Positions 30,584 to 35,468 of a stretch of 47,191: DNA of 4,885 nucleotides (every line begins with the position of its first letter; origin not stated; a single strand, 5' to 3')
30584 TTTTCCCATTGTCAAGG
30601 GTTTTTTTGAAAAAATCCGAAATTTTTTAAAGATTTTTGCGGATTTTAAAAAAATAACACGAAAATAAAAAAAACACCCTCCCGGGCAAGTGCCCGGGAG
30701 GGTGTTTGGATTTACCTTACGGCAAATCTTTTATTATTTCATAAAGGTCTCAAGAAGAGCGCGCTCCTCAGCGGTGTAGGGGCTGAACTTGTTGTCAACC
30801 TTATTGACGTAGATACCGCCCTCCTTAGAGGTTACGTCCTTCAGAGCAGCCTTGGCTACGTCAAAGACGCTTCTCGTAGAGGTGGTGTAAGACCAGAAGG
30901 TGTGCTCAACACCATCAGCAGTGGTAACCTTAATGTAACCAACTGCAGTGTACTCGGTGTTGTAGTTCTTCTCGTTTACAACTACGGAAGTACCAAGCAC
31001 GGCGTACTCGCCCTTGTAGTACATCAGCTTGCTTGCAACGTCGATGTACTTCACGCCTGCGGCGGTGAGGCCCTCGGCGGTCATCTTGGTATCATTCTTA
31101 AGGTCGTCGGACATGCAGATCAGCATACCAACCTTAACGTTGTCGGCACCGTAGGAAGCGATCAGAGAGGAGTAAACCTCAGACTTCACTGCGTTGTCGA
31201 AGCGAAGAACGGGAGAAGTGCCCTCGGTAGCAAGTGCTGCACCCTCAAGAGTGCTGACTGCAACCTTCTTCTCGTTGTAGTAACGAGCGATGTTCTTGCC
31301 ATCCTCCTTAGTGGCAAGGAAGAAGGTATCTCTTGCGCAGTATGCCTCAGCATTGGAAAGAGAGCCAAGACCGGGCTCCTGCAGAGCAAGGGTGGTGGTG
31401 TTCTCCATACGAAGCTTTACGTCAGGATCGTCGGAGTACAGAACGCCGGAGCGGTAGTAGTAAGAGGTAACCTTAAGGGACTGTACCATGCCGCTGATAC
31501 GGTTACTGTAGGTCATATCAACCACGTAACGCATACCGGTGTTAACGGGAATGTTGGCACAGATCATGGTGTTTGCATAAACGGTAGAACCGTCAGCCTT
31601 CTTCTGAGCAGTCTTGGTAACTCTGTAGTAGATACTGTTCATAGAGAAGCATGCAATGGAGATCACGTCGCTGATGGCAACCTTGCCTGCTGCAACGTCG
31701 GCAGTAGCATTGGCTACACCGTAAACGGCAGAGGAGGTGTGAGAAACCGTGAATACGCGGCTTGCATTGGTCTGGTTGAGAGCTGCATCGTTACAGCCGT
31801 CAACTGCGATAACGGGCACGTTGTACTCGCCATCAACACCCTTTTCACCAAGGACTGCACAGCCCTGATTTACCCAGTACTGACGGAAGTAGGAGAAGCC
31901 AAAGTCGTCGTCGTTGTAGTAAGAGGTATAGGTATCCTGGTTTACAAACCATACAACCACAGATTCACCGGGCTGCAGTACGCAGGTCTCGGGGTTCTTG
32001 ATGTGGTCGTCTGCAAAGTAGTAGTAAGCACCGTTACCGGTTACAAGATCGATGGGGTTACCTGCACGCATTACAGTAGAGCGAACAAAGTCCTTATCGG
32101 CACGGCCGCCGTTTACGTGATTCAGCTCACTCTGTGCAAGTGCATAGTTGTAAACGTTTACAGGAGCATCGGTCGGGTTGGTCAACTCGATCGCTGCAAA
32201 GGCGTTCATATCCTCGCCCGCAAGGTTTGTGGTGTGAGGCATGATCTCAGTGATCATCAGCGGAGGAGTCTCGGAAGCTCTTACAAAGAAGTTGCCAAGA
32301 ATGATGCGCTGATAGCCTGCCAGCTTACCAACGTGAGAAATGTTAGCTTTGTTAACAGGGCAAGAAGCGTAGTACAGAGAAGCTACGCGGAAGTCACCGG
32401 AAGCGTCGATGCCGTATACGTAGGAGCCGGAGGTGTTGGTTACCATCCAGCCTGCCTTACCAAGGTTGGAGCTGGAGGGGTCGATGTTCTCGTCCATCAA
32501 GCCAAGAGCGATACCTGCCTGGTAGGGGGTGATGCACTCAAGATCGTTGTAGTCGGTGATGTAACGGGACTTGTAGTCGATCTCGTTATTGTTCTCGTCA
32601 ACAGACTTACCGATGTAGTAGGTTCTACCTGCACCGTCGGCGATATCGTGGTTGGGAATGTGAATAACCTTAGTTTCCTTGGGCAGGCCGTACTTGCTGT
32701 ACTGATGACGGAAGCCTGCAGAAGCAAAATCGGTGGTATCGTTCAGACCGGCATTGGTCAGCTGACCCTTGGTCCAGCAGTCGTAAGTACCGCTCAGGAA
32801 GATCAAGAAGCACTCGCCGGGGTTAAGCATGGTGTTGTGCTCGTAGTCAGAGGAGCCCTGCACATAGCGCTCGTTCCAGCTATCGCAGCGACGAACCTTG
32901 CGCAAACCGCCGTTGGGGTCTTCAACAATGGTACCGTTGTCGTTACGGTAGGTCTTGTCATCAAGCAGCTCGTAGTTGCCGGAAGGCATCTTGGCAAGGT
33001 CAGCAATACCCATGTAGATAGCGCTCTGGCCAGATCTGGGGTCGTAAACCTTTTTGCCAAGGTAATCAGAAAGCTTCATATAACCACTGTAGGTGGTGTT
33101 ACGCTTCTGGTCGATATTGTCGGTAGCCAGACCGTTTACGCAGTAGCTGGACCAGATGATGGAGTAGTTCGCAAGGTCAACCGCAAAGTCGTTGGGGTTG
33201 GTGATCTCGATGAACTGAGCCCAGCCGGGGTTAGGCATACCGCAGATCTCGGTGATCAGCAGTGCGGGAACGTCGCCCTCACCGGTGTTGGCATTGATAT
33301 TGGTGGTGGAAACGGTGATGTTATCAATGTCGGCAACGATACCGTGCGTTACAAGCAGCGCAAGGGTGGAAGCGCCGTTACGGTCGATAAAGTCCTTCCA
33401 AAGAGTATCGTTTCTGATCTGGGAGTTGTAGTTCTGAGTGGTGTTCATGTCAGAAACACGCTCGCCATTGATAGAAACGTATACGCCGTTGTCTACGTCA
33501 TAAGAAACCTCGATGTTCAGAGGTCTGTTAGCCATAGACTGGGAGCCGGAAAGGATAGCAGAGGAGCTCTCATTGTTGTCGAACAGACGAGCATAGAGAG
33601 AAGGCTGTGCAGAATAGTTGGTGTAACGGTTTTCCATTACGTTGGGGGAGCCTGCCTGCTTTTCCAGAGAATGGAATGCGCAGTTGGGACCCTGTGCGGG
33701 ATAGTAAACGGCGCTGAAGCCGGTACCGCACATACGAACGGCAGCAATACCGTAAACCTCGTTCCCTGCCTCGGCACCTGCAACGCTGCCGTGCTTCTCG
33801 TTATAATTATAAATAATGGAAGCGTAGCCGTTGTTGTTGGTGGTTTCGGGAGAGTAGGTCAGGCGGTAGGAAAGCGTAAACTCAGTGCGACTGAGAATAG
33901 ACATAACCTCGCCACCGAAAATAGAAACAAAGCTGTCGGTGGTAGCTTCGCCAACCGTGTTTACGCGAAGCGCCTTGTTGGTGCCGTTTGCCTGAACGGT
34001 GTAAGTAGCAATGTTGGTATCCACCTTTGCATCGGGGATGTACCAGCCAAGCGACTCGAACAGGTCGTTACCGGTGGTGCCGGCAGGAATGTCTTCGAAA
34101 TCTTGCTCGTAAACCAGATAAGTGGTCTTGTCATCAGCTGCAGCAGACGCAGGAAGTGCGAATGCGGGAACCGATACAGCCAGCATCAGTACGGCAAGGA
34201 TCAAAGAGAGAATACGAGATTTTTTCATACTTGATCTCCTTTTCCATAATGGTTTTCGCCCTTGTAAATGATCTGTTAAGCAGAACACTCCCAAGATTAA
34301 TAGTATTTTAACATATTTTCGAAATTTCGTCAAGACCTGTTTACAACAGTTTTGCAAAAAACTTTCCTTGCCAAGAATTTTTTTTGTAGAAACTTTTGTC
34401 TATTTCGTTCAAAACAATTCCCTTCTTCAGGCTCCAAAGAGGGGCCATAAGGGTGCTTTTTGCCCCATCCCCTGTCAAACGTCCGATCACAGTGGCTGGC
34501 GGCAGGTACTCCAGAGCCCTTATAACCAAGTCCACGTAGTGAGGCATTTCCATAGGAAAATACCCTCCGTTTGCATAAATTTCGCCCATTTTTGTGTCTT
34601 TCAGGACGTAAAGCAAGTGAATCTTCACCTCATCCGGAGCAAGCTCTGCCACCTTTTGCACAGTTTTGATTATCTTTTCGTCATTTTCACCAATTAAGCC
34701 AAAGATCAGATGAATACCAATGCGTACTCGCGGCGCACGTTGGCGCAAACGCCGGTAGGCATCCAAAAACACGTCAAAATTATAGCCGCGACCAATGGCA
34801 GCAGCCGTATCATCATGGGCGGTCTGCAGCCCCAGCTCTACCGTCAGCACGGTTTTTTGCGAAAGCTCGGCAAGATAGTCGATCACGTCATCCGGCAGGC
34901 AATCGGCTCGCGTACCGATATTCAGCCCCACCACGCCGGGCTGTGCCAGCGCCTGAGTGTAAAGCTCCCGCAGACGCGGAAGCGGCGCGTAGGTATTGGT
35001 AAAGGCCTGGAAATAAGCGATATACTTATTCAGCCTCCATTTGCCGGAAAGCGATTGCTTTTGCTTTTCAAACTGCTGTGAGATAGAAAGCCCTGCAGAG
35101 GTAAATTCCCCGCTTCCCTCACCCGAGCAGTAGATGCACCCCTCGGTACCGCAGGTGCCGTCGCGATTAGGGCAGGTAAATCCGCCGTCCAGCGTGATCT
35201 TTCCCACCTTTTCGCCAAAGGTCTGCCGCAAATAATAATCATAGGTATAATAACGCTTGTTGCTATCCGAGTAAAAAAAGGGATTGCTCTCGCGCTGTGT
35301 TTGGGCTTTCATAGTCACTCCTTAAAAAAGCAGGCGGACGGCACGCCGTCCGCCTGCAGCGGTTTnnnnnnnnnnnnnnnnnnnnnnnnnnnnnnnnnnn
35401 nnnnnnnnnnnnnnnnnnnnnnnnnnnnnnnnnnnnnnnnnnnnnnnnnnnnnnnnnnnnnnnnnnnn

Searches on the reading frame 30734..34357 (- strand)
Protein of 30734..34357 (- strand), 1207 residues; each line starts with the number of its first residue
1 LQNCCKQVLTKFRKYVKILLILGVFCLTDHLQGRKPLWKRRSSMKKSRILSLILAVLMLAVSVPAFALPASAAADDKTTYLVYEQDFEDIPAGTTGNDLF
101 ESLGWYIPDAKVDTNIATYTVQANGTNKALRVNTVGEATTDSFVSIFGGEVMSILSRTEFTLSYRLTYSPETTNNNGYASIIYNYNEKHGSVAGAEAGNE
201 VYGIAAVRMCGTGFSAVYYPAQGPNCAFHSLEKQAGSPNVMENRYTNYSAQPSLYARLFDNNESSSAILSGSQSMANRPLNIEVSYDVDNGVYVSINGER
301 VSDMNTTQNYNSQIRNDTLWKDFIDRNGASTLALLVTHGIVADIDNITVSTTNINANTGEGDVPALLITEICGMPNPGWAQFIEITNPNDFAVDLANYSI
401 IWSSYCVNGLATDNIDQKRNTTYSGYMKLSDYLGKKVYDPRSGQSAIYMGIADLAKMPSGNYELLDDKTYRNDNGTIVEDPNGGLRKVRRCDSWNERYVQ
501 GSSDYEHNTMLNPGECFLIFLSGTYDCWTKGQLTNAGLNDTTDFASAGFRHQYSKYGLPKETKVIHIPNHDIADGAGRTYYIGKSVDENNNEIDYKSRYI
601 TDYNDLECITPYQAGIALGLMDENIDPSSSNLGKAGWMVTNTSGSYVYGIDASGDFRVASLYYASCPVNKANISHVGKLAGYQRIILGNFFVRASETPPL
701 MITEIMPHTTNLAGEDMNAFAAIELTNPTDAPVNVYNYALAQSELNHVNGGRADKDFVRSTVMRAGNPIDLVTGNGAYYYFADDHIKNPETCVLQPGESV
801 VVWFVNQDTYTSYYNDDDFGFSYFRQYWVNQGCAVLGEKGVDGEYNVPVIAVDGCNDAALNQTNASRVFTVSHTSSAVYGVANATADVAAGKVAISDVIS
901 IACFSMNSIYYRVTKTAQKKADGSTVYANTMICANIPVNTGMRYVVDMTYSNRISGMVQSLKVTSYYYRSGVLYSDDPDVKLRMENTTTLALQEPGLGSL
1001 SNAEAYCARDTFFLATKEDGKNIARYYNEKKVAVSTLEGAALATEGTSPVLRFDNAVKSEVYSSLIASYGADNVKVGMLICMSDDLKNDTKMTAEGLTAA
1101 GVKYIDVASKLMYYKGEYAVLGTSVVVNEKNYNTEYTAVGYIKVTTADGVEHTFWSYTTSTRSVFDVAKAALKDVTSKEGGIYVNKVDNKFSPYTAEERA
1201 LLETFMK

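Call 30: search_protein_families(library=pfam, proteins=[window:30734-34357:-], max_evalue=0.00001)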
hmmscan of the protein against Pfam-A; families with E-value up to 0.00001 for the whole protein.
window:30734-34357:- (1207 aa): 1 family
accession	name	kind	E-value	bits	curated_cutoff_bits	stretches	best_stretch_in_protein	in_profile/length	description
PF00932.25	LTD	-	7.7e-13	49.2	34.3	1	694-806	2-71/109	Lamin Tail Domain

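Call 66: search_protein_families(library=pfam, proteins=[window:30734-34357:-], max_evalue=0.01)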
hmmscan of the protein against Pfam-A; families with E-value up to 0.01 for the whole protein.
window:30734-34357:- (1207 aa): 1 family
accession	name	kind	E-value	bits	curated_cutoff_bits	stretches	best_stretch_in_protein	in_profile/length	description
PF00932.25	LTD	-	7.7e-13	49.2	34.3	2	694-806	2-71/109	Lamin Tail Domain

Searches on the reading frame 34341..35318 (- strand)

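Call 30: search_protein_families(library=pfam, proteins=[window:34341-35318:-], max_evalue=0.00001)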
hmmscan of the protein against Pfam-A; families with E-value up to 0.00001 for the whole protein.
window:34341-35318:- (325 aa): 2 families
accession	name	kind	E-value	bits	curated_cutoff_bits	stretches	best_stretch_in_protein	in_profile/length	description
PF16199.10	Radical_SAM_C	-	7.5e-25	87.3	31.9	1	228-311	1-84/85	Radical_SAM C-terminal domain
PF04055.27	Radical_SAM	-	5.6e-14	53.1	29.5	1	59-222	9-165/166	Radical SAM superfamily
